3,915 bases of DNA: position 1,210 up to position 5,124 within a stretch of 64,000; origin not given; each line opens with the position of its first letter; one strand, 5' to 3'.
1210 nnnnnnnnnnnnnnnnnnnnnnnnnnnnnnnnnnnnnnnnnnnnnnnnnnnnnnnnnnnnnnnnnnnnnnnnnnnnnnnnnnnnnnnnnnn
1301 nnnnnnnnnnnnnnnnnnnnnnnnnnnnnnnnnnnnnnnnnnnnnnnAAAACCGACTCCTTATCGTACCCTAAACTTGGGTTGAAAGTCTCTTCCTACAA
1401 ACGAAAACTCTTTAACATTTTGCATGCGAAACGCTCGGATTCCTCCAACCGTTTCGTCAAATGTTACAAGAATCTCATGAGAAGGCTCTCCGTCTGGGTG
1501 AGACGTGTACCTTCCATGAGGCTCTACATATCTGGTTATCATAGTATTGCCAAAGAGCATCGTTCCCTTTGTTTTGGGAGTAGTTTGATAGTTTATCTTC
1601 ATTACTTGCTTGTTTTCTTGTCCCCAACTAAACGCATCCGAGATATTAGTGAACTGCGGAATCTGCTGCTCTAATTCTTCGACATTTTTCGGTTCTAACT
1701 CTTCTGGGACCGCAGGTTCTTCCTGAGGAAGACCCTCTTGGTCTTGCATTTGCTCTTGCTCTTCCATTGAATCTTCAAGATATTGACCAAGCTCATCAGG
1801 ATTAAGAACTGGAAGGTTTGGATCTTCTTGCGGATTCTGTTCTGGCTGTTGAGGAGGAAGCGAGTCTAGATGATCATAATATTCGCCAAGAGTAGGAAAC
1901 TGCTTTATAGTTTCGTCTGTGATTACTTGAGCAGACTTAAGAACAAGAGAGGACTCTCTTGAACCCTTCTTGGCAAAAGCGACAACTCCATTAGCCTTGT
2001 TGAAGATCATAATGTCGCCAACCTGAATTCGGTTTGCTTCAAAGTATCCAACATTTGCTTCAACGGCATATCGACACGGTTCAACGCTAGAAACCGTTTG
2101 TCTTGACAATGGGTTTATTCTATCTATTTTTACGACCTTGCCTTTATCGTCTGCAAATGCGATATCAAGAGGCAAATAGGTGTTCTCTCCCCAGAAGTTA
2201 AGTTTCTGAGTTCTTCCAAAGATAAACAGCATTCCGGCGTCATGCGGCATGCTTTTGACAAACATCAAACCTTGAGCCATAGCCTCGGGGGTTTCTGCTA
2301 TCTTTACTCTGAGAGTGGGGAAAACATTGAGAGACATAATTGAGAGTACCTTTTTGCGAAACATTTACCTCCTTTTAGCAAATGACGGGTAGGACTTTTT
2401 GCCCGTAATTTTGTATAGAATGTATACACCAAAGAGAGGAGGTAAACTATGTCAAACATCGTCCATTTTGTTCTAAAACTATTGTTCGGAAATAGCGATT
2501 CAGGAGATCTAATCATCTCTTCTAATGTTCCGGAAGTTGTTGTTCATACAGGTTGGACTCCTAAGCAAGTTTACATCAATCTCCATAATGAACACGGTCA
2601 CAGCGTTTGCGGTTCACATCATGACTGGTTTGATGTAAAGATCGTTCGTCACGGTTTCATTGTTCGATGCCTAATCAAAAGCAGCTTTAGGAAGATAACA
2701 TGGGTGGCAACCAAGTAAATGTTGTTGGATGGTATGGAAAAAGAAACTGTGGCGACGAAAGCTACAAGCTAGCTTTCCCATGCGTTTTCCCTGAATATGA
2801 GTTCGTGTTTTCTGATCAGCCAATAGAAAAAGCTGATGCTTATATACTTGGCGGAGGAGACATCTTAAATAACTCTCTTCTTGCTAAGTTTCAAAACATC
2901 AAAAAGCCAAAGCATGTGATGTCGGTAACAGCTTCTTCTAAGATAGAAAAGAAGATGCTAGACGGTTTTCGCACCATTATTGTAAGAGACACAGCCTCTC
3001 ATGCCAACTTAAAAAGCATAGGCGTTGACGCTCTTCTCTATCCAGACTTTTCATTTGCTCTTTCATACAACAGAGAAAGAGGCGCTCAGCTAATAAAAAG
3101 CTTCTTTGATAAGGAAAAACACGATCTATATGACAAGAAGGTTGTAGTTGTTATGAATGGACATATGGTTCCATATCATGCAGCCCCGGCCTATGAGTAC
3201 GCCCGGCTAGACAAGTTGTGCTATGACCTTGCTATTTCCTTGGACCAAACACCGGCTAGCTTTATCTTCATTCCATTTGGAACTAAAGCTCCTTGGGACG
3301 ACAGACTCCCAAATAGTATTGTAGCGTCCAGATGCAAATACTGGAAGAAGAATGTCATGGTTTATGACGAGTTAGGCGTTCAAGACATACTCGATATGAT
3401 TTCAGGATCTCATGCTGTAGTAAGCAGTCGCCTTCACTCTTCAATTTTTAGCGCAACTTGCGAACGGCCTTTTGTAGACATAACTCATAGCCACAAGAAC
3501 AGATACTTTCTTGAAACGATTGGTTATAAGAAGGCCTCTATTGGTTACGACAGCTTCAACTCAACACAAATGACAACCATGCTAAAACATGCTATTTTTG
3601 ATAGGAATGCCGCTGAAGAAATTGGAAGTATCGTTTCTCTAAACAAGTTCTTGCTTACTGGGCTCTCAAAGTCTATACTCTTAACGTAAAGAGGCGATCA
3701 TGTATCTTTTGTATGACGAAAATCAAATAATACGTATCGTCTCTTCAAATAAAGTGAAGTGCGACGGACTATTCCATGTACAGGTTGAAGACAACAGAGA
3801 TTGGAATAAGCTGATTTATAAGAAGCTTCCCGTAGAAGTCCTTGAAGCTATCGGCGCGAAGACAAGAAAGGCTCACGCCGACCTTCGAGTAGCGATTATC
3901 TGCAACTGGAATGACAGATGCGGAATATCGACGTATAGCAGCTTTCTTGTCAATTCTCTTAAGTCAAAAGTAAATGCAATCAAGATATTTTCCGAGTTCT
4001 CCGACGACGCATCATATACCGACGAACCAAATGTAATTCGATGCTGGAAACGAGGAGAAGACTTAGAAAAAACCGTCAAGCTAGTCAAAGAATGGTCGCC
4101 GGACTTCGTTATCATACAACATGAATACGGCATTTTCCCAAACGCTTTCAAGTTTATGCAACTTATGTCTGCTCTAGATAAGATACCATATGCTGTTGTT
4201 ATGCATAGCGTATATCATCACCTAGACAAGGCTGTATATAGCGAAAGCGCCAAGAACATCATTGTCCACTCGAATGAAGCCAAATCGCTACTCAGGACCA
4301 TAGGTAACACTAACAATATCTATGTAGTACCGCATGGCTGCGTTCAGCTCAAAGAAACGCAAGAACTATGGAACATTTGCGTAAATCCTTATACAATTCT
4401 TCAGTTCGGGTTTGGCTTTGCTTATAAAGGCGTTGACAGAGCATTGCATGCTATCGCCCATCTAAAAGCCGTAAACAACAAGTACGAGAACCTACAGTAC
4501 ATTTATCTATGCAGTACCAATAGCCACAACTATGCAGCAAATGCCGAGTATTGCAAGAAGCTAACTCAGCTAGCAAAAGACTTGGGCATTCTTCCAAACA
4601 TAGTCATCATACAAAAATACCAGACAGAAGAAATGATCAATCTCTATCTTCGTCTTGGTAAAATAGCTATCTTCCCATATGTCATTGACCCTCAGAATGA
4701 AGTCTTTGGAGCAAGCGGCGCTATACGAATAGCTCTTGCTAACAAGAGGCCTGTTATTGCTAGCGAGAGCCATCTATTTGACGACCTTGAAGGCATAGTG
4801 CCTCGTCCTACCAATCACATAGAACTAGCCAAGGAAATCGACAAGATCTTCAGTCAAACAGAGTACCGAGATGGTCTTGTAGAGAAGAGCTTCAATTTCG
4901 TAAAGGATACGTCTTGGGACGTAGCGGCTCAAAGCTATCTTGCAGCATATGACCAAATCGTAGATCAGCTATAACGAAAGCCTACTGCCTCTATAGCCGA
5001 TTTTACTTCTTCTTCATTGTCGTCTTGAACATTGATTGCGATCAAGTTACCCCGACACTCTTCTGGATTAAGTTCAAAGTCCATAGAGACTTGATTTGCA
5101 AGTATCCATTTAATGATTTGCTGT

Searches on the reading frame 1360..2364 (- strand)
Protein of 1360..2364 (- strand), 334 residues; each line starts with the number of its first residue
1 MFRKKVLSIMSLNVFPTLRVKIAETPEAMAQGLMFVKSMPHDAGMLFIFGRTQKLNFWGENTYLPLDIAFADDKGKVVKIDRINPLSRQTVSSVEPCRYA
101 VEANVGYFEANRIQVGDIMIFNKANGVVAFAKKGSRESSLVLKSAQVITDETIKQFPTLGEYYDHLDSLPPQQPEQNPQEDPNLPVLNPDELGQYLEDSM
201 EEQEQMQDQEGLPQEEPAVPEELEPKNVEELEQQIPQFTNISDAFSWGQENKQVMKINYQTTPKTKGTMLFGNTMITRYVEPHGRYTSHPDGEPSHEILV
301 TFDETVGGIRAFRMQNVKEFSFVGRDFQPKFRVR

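Call 26: search_protein_families(library=pfam, proteins=[window:1360-2364:-], max_evalue=0.001)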
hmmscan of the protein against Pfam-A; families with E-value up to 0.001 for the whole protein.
window:1360-2364:- (334 aa): 1 family
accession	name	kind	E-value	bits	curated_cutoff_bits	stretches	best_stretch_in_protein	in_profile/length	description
PF02643.20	DUF192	-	7.4e-26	90.6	27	1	19-118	2-93/96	Uncharacterized ACR, COG1430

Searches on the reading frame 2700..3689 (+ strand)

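Call 26: search_protein_families(library=pfam, proteins=[window:2700-3689:+], max_evalue=0.001)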
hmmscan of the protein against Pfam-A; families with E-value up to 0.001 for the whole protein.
window:2700-3689:+ (329 aa): 1 family
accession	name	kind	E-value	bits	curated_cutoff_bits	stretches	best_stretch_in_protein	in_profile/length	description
PF04230.19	PS_pyruv_trans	-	1.2e-17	65.2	25.3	1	33-264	59-279/280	Polysaccharide pyruvyl transferase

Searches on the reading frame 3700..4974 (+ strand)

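Call 26: search_protein_families(library=pfam, proteins=[window:3700-4974:+], max_evalue=0.001)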
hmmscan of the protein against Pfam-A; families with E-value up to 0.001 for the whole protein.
window:3700-4974:+ (424 aa): 2 families
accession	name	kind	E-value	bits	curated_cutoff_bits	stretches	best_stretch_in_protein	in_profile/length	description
PF00534.26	Glycos_transf_1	-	9.6e-06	25.7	26.4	1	229-396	14-168/172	Glycosyl transferases group 1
PF13439.12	Glyco_transf_4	-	7.5e-05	23.2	28.5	1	121-213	60-165/170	Glycosyltransferase Family 4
